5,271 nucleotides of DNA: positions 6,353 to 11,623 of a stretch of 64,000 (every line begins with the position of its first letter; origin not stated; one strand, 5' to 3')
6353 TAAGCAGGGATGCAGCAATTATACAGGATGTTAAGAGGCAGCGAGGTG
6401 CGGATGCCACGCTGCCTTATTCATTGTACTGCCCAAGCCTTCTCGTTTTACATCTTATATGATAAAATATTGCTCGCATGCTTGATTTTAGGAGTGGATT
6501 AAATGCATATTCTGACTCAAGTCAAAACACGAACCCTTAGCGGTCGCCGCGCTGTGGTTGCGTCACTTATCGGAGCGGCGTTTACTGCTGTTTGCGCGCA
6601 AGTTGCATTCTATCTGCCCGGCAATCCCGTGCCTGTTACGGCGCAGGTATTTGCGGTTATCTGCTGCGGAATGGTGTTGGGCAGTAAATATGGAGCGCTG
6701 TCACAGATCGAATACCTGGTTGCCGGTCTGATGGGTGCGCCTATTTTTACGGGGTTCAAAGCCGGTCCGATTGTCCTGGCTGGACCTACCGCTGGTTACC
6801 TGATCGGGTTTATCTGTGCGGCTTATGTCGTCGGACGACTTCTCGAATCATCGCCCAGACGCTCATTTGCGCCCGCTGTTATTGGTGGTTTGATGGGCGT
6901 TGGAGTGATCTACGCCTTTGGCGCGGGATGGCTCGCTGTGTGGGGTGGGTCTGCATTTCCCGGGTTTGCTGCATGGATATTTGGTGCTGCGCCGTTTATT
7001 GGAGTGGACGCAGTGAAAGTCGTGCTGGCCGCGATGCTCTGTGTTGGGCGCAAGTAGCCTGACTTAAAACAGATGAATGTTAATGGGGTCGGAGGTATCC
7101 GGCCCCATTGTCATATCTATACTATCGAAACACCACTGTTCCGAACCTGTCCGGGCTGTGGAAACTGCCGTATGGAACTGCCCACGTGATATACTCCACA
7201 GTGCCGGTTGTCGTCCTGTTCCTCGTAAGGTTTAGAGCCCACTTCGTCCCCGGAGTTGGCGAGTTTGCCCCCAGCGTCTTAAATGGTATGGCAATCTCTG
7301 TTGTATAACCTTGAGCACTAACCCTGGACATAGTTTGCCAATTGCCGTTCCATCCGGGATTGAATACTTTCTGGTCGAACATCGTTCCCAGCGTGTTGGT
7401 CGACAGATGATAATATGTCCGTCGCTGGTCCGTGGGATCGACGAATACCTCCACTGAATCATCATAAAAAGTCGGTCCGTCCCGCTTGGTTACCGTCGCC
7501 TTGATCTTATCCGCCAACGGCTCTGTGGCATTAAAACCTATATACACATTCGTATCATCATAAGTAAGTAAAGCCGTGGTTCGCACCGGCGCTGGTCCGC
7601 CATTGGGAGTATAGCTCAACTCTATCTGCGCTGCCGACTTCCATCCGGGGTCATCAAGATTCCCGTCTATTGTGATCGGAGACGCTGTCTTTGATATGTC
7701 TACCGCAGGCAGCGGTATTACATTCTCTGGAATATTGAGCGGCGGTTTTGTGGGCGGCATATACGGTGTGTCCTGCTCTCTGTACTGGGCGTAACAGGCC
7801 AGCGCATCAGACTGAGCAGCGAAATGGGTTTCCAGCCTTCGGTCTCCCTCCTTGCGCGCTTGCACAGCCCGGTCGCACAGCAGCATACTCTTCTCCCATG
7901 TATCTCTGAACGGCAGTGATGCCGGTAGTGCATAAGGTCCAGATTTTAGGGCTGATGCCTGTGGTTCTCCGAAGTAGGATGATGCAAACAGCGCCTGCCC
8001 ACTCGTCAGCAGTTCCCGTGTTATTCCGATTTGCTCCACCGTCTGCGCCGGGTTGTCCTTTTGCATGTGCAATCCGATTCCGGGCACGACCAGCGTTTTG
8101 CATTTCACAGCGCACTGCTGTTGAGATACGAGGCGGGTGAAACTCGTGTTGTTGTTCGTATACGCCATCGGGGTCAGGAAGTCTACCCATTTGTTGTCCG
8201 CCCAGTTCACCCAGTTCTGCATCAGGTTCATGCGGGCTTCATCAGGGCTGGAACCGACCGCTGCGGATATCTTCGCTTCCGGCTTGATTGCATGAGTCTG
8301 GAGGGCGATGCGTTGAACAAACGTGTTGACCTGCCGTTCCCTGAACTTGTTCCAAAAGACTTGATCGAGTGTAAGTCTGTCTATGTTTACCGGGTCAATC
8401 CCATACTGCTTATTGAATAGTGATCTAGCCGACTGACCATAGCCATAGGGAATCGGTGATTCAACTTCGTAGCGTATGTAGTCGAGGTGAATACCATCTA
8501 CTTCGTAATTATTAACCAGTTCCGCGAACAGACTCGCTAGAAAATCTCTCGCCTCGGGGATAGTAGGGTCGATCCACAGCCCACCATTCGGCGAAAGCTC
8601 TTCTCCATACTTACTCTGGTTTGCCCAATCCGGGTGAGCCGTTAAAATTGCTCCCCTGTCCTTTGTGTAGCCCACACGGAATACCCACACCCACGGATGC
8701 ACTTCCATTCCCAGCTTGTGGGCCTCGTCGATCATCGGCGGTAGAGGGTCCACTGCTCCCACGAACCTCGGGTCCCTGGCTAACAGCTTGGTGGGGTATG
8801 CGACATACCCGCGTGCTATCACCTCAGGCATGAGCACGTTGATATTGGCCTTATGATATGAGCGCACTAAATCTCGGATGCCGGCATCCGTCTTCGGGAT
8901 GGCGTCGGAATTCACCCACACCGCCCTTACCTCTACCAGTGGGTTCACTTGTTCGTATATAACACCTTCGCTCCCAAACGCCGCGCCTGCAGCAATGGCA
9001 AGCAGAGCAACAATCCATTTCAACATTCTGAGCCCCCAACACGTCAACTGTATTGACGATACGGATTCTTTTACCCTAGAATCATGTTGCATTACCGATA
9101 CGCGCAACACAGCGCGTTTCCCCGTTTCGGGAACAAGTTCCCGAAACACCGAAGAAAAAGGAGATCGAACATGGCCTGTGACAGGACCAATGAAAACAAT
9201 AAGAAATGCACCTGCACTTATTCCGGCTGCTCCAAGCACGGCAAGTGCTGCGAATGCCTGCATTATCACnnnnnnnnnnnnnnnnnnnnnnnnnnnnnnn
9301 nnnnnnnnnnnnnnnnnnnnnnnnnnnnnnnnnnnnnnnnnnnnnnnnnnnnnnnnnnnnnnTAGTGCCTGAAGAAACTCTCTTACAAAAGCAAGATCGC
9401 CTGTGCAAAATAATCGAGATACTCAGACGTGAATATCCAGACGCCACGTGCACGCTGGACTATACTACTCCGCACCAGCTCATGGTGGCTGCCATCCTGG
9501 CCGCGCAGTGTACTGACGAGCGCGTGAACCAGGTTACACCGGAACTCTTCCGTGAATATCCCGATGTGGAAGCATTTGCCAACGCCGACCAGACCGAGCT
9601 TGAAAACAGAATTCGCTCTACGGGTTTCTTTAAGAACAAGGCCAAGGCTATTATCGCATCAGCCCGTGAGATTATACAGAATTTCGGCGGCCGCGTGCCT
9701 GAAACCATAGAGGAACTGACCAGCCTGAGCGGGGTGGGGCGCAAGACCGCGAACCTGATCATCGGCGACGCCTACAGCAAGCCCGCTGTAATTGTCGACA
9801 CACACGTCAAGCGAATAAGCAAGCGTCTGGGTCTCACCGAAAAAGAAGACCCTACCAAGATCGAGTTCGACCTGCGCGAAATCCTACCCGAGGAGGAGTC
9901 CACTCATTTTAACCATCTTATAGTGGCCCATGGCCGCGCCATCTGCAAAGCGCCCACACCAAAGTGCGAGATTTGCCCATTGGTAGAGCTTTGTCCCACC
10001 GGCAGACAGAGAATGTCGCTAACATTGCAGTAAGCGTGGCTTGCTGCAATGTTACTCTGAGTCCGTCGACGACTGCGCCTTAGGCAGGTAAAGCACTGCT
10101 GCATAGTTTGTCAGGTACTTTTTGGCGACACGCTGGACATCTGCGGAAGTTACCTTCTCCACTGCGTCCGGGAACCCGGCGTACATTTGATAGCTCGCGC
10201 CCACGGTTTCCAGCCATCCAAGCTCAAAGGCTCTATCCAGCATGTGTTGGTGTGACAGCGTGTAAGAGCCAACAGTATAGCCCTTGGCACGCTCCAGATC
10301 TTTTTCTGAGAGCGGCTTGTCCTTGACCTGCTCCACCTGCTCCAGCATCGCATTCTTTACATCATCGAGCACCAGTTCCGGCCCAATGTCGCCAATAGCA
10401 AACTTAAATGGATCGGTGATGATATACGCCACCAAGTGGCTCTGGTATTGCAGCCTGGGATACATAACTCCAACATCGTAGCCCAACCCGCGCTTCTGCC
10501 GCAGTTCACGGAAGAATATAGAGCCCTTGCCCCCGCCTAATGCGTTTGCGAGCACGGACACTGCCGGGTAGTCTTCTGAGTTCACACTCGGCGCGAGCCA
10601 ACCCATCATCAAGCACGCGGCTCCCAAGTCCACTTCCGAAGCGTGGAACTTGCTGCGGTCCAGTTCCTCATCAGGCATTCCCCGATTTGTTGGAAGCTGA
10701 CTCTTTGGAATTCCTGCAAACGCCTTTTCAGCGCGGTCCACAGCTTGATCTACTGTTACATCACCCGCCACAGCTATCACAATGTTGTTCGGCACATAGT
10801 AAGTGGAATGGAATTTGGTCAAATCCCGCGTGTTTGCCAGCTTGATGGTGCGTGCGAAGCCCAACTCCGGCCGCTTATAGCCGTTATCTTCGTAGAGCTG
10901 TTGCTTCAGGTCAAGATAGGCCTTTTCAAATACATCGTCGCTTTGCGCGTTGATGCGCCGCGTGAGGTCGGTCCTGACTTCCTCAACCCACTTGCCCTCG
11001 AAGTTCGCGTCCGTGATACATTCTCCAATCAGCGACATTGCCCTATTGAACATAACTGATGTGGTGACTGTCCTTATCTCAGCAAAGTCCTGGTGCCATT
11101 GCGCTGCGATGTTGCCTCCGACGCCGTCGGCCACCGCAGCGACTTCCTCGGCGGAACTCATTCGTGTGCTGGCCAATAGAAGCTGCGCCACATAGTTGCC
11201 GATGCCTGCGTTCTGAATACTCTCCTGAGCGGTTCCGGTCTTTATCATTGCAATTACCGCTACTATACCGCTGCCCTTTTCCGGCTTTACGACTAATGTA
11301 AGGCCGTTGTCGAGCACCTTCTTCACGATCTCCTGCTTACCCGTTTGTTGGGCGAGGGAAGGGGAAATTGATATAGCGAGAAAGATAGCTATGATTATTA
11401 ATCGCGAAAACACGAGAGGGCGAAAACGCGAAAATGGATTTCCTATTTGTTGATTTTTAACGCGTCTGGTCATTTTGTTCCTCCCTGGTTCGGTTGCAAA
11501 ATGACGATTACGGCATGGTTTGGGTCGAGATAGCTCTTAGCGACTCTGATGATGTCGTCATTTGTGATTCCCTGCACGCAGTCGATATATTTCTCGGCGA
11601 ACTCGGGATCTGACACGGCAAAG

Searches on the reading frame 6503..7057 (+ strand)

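Call 54: search_protein_families(library=pfam, proteins=[window:6503-7057:+], max_evalue=0.00001)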
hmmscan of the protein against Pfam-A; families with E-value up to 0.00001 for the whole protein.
window:6503-7057:+ (184 aa): 1 family
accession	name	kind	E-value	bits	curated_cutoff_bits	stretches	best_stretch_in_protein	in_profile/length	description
PF02632.19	BioY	-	9.4e-35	120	25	1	42-180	3-135/140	BioY family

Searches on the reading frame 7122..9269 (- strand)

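Call 54: search_protein_families(library=pfam, proteins=[window:7122-9269:-], max_evalue=0.00001)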
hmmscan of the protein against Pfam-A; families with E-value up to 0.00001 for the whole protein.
window:7122-9269:- (715 aa): 4 families
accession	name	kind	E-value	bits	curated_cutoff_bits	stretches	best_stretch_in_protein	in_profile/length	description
PF02638.21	GHL10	-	5.2e-35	121.5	27.9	1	113-388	1-282/311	Glycosyl hydrolase-like 10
PF06452.16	CBM9_1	-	4.3e-21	76.1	23.4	1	534-713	1-181/185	Carbohydrate family 9 binding domain-like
PF13200.12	DUF4015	-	1.3e-06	28.3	27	1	131-372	15-228/313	Putative glycosyl hydrolase domain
PF14871.12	GHL6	-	2.1e-06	28.4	35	1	133-263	4-131/132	Hypothetical glycosyl hydrolase 6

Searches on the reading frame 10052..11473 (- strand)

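Call 54: search_protein_families(library=pfam, proteins=[window:10052-11473:-], max_evalue=0.00001)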
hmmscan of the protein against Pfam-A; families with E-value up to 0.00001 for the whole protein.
window:10052-11473:- (473 aa): 2 families
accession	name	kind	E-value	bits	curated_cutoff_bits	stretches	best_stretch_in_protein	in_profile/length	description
PF05193.26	Peptidase_M16_C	-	1.8e-33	116.4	23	1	216-397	5-178/181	Peptidase M16 inactive domain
PF00675.25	Peptidase_M16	-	1.2e-07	32.2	22.3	1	69-200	11-142/149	Insulinase (Peptidase family M16)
